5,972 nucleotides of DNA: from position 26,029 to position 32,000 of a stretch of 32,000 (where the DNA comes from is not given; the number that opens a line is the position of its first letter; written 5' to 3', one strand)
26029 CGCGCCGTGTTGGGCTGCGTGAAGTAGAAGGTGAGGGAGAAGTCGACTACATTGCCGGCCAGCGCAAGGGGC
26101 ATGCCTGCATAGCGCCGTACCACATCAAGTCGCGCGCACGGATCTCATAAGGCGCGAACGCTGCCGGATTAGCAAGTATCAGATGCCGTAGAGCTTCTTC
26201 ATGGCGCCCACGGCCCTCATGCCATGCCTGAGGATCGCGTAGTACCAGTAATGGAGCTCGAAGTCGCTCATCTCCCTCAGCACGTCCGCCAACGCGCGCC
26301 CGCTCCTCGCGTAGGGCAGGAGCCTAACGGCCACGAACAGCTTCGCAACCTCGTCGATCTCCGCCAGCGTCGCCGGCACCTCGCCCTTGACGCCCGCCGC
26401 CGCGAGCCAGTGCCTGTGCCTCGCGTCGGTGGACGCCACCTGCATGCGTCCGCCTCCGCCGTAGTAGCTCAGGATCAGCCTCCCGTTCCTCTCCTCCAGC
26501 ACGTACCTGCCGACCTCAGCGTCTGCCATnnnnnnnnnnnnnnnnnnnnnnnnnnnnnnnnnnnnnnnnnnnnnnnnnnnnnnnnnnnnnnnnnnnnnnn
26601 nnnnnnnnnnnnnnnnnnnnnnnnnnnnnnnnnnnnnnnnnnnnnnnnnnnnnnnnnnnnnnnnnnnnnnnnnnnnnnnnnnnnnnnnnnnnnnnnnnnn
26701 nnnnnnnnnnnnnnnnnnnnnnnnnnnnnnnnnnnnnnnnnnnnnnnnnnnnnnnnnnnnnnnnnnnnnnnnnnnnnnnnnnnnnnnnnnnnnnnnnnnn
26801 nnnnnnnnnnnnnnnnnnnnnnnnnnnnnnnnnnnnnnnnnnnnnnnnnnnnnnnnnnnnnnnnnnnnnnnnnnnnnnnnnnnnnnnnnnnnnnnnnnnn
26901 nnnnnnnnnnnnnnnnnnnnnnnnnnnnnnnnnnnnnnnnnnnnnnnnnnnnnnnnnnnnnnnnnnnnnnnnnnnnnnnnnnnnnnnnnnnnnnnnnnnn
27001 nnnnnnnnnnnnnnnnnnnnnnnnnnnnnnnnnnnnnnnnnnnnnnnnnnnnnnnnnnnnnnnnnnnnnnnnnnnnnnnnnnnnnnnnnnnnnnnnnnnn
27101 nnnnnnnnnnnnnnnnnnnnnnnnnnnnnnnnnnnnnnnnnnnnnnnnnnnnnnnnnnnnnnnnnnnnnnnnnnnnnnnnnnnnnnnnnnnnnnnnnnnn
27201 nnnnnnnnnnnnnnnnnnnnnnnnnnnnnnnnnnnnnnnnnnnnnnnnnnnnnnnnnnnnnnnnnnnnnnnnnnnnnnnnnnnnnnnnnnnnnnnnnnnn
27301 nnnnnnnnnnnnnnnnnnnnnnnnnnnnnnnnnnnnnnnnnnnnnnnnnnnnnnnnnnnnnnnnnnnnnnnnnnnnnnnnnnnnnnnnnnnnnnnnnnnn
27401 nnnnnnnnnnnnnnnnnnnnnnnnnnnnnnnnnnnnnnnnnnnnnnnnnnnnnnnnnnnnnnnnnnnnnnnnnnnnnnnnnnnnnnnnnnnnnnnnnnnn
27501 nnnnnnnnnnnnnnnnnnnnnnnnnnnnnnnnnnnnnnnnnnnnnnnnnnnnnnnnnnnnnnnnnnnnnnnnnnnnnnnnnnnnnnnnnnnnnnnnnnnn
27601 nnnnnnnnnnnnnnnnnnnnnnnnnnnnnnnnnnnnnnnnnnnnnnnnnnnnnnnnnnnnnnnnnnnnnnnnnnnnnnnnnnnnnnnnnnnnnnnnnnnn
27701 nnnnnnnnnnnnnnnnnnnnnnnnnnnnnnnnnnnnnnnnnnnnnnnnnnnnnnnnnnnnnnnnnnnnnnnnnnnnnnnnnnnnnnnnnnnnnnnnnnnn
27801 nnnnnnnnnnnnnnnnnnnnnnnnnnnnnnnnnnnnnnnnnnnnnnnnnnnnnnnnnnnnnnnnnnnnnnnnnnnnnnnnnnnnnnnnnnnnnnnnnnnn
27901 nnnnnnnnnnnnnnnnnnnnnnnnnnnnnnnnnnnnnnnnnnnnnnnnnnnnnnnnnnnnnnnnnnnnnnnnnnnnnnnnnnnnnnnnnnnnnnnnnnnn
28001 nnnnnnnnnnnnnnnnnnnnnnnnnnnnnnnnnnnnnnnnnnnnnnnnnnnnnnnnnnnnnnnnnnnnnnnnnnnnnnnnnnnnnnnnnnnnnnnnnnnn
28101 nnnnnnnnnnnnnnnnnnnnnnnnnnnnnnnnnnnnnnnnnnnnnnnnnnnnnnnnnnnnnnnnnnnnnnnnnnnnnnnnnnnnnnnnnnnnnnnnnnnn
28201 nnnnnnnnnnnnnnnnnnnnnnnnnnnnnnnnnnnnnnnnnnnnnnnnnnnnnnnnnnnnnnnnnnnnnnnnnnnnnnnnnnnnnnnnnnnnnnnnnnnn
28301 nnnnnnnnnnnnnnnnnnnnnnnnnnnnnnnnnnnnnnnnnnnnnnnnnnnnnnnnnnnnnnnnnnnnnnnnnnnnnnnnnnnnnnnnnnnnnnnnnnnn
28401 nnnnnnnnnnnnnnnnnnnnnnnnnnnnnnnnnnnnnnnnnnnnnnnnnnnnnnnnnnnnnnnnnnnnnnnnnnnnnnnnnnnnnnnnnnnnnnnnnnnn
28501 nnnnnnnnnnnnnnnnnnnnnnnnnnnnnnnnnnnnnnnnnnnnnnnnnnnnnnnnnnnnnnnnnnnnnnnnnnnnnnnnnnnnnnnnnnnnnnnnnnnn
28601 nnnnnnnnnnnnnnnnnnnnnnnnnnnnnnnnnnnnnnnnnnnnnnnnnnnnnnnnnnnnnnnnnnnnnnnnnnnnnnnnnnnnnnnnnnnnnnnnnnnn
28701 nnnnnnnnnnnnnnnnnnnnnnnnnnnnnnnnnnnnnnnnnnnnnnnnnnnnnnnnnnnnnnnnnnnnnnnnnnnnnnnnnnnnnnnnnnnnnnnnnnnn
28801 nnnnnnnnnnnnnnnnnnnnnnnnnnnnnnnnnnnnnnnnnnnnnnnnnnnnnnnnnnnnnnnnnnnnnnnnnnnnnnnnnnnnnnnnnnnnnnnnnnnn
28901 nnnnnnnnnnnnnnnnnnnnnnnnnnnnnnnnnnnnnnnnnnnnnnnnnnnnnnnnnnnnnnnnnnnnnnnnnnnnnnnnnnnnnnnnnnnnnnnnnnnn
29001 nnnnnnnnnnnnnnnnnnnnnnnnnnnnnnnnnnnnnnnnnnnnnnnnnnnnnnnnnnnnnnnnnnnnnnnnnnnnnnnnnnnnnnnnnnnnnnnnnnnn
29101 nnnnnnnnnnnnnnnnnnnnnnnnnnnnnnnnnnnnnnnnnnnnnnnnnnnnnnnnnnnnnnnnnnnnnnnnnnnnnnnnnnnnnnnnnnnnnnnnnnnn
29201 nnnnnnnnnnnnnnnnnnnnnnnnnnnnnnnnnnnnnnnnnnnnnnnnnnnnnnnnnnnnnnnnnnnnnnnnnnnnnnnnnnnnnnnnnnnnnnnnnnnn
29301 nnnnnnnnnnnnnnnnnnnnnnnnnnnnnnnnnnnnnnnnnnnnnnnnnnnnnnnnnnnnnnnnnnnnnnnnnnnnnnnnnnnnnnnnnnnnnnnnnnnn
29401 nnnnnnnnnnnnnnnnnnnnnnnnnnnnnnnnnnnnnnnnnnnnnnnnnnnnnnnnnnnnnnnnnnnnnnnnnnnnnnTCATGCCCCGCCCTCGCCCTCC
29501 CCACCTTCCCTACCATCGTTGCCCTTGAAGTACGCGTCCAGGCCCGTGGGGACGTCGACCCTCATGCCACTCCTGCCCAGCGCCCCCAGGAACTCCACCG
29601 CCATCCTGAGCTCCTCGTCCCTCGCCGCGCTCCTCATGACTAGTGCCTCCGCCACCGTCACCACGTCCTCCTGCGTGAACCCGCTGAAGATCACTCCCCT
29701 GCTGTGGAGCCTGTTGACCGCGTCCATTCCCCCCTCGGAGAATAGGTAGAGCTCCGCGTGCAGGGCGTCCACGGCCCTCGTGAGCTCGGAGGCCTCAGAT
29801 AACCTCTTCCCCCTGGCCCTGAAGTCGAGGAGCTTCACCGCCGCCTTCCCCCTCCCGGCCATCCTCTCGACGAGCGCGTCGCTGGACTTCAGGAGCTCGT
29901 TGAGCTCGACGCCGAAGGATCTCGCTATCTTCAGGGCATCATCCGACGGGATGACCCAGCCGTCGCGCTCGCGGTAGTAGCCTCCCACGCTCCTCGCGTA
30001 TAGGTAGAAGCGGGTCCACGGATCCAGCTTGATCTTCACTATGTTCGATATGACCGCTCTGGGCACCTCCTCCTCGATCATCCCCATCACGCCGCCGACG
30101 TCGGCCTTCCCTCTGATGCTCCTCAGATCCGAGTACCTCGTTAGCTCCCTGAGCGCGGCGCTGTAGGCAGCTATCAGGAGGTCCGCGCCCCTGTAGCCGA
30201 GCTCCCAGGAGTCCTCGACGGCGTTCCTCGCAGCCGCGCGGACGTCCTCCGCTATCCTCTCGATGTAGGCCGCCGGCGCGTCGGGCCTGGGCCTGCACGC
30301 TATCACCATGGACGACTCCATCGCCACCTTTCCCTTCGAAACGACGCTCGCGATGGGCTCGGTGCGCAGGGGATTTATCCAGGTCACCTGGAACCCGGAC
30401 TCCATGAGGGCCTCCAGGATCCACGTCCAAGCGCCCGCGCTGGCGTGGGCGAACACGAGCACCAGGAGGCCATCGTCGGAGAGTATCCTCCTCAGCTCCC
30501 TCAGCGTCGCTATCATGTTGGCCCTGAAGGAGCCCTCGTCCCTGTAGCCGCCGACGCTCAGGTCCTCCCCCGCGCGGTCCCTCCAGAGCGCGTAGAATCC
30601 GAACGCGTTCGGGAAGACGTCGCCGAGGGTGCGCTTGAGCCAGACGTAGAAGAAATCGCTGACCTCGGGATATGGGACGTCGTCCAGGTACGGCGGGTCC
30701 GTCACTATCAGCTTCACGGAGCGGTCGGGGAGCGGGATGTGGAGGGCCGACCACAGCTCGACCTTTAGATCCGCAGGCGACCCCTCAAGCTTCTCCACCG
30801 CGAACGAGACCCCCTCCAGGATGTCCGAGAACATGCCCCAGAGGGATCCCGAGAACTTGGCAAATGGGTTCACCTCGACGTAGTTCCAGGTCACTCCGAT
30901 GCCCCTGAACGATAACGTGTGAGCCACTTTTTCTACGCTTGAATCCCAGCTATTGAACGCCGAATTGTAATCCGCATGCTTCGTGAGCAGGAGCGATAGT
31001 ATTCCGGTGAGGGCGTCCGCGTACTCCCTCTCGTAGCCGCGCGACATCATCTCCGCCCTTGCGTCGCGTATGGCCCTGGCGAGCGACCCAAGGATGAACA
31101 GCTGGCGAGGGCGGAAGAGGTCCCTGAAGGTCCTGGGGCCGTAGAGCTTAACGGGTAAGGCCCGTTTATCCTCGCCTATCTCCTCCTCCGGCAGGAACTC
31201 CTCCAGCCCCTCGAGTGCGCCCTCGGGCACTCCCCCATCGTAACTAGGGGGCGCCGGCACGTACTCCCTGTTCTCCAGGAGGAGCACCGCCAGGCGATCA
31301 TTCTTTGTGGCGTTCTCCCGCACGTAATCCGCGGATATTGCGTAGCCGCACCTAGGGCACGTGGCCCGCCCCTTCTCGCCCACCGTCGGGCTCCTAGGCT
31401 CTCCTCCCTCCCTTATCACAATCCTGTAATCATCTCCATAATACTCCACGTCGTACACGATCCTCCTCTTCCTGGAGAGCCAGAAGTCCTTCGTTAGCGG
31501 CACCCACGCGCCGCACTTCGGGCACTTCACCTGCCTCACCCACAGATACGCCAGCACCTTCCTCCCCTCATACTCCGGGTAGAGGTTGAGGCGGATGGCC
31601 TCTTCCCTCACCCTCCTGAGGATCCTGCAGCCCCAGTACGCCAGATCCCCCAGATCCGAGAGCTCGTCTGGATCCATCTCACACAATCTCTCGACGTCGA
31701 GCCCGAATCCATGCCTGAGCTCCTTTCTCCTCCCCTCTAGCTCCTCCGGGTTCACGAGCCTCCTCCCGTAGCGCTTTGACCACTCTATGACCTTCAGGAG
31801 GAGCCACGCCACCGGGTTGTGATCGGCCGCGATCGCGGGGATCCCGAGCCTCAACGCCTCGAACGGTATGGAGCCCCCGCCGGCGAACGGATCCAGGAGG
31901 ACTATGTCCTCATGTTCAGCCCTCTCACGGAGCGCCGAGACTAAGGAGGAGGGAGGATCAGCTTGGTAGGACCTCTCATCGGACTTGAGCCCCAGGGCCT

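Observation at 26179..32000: Translationally coupled DUF1156 methyltransferase - DUF499 ATPase - 116-aa operon: a modification-linked defence module of unknown mechanism with an unassigned third gene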

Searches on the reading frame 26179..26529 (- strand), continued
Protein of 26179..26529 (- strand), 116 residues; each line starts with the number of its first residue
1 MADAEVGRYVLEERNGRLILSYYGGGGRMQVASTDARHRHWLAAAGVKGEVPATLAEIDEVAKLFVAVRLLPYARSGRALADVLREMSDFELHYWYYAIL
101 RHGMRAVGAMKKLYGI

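Call 59: fold_search(model_id=the predicted structure, library=viral)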
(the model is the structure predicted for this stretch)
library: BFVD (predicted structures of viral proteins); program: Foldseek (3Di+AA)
matches with E <= 10: 1275; with E <= 0.001: 0
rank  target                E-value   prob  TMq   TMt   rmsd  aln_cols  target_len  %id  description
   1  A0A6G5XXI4            1.3e-01  0.25  0.24  0.22  14.0       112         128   13  (no name in the UniProt tables at hand)
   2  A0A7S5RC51            1.3e-01  0.08  0.19  0.11  18.7       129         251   12  (no name in the UniProt tables at hand)
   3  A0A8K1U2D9            1.4e-01  0.38  0.27  0.05  13.2       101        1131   16  Chroparavirus methyltransferase domain-containing protein [Riboviria sp.]
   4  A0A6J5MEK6            1.7e-01  0.13  0.21  0.15  13.2       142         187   13  Uncharacterized protein [uncultured Caudovirales phage]
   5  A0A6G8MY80            1.9e-01  0.18  0.25  0.22  15.9       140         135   14  Membrane protein [Cedratvirus kamchatka]
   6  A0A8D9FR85            2.0e-01  0.60  0.28  0.38   5.4        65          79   14  Uncharacterized protein [uncultured marine phage]
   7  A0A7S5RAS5            2.0e-01  0.30  0.20  0.08  11.9        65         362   22  (no name in the UniProt tables at hand)
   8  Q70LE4                2.0e-01  0.25  0.25  0.29  13.3       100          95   15  Uncharacterized protein ORF95 [Acidianus filamentous virus 1 (isolate United States/Yellowstone)]
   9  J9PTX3                2.0e-01  0.23  0.29  0.26  13.3       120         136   12  Uncharacterized protein [Bacillus phage BCD7]
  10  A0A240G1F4            2.1e-01  0.69  0.29  0.22   3.7        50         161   16  (no name in the UniProt tables at hand)
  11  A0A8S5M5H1            2.1e-01  0.41  0.24  0.26   9.8        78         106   13  Uncharacterized protein [Podoviridae sp. ctaNW81]
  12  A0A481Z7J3            2.1e-01  0.30  0.29  0.07  12.0       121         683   17  Uncharacterized protein [Pithovirus LCPAC304]
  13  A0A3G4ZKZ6            2.3e-01  0.18  0.23  0.17  10.5        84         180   14  Uncharacterized protein [Terrestrivirus sp.]
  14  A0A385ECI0            2.4e-01  0.21  0.23  0.23  13.7        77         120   18  Uncharacterized protein [Caulobacter phage CcrBL9]
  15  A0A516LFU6            2.6e-01  0.38  0.25  0.04   9.7        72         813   12  (no name in the UniProt tables at hand)
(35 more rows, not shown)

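Call 93: find_encoding_contigs(protein=window:26179-26529:-, flank=10000, max_places=3)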
Protein window:26179-26529:- (116 aa): no gene with exactly this product is on record in the collection.

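Call 94: list_cluster_members(proteins=[P0002, window:26182-26529:-])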
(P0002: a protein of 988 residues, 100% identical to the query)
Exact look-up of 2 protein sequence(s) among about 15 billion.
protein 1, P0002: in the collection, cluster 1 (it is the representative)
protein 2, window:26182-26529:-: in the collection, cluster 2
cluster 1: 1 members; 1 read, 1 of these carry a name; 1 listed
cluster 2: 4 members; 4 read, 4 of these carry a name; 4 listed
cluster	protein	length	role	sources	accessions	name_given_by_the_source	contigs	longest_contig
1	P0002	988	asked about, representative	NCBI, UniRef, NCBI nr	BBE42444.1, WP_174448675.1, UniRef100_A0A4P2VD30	DUF499 domain-containing protein [Conexivisphaera calida] | Predicted ATPase n=1 Tax=Conexivisphaera calida TaxID=1874277 RepID=A0A4P2VD30_9ARCH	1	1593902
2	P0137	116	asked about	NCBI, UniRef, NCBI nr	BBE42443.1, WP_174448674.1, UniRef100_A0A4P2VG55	hypothetical protein [Conexivisphaera calida] | Uncharacterized protein n=1 Tax=Conexivisphaera calida TaxID=1874277 ...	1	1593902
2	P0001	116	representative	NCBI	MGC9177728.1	MAG: hypothetical protein ACP5G6_04835 [Conexivisphaera sp.]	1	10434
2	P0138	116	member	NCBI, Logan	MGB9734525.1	MAG: hypothetical protein ACPL2E_08035 [Conexivisphaera sp.]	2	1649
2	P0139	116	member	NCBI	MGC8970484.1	MAG: hypothetical protein ACP5LG_08050 [Conexivisphaera sp.]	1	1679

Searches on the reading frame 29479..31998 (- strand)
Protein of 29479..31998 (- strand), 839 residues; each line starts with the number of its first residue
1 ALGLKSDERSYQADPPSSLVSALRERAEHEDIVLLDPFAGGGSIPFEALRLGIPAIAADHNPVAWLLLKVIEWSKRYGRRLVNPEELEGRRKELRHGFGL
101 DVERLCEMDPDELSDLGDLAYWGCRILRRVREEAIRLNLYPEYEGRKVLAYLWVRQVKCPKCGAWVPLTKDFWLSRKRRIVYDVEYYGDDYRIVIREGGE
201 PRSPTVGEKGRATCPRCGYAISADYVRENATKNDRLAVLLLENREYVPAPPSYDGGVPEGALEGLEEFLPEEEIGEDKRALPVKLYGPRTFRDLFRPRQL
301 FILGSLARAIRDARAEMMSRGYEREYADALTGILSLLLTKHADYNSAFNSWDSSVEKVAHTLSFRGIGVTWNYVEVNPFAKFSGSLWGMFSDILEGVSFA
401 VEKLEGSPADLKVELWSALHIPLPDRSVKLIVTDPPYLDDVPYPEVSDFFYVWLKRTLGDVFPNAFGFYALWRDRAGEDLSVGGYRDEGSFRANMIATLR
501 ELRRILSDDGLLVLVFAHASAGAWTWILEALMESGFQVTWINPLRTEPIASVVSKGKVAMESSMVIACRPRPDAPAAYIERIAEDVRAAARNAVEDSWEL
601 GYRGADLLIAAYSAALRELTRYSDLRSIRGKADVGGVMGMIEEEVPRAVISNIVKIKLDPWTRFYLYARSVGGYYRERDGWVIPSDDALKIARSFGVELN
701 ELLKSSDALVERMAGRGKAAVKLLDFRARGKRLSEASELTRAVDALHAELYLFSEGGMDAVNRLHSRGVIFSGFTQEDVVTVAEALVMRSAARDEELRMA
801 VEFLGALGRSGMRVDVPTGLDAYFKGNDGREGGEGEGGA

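Call 5: search_protein_families(library=pfam, proteins=[window:29479-31998:-], max_evalue=0.1)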
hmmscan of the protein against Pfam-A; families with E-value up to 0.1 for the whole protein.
window:29479-31998:- (839 aa): 8 families
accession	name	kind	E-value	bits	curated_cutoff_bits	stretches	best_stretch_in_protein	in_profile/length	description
PF01170.24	UPF0020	-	8.2e-06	26.1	22.3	0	21-58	18-56/197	RMKL-like, methyltransferase domain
PF01555.25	N6_N4_Mtase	-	6.1e-05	23.5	26.7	0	428-522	1-59/221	DNA methylase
PF02086.21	MethyltransfD12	-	0.0027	17.9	22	1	18-73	7-64/253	D12 class N6 adenine-specific DNA methyltransferase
PF21276.3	ZNF512_C2HC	-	0.025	14.7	27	0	206-218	8-20/38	Zinc finger protein 512, C2HC zinc finger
PF13240.11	Zn_Ribbon_1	-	0.053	13.8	25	0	213-220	15-22/23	zinc-ribbon domain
PF13248.11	Zn_ribbon_3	-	0.068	13.1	27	0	157-166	3-11/26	zinc-ribbon domain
PF07282.18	Cas12f1-like_TNB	-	0.083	13.5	26.3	0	205-226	33-55/60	Cas12f1-like, TNB domain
PF23451.1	Zn_ribbon_PaaD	-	0.097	12.8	27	0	201-218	4-21/53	PaaD zinc beta ribbon domain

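Call 6: search_protein_families(library=padloc, proteins=[window:29479-31998:-], max_evalue=0.1)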
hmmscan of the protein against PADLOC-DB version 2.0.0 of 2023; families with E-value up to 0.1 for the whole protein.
window:29479-31998:- (839 aa): 25 families
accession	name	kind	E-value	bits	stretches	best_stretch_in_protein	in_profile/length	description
PDLC00660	HmaB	-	7e-64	214.2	2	35-493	143-630/967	DNA-adenine methylase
PDLC00661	HmaB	-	7.4e-63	210.7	1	34-580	141-732/973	DNA-adenine methylase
PDLC03352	MTase_II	-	1.1e-53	180.4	4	276-461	402-599/1023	Type II methyltransferase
PDLC02189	DUF1156_MTase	-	3.9e-39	132.6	3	277-625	428-744/944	-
PDLC03233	MTase_II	-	1.5e-38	130.9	1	145-583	207-655/731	Type II methyltransferase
PDLC03314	MTase_II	-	1.2e-24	84.5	2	430-625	549-744/944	Type II methyltransferase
PDLC03319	MTase_II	-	9.7e-10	35.8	2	418-539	282-391/503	Type II methyltransferase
PDLC03367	MTase_II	-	6.5e-08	29.4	2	429-563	347-466/633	Type II methyltransferase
PDLC04134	mad2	-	2.6e-06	24.5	1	398-539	327-421/492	mads_2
PDLC03312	MTase_II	-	2.6e-06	23.4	1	424-539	1125-1231/1344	Type II methyltransferase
PDLC02541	PglX|PglXI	-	4.1e-06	23.2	1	290-547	378-599/919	PglXI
PDLC03325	MTase_II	-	7.8e-06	22.9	1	420-453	284-317/426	Type II methyltransferase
PDLC03228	MTase_II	-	5.6e-05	21.1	0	8-56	141-189/227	Type II methyltransferase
PDLC03387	MTase_II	-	0.00012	19.4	0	423-443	26-46/289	Type II methyltransferase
PDLC03380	MTase_II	-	0.00017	18.9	1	417-454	252-289/393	Type II methyltransferase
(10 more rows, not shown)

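Call 8: search_protein_families(library=ncbifam, proteins=[window:29479-31998:-], max_evalue=0.1)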
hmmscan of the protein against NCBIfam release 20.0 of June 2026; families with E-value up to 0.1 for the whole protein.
window:29479-31998:- (839 aa): 6 families
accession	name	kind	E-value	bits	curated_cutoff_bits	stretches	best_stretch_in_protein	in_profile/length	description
NF042963.1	DUF1156_antiphage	equivalog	3.3e-53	181.1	1000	3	268-628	439-770/960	anti-phage-associated DUF1156 domain-containing protein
TIGR01177.1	TIGR01177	hypoth_equivalog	1.2e-05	24.8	316.55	0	409-439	230-260/330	TIGR01177 family methyltransferase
NF010253.0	PRK13699.1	subfamily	0.00042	20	244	0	423-438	16-31/226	DNA methyltransferase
NF047912.1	ECs_2282_CxxC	subfamily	0.0044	16.9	37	0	208-233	24-49/60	ECs_2282 family putative zinc-binding protein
NF001669.0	PRK00432.1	equivalog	0.01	15.8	54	0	211-225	26-40/58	30S ribosomal protein S27ae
NF050803.1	DnaMtaseCcrMCaul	equivalog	0.096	11.6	830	0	8-62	183-237/350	adenine-specific DNA-methyltransferase CcrM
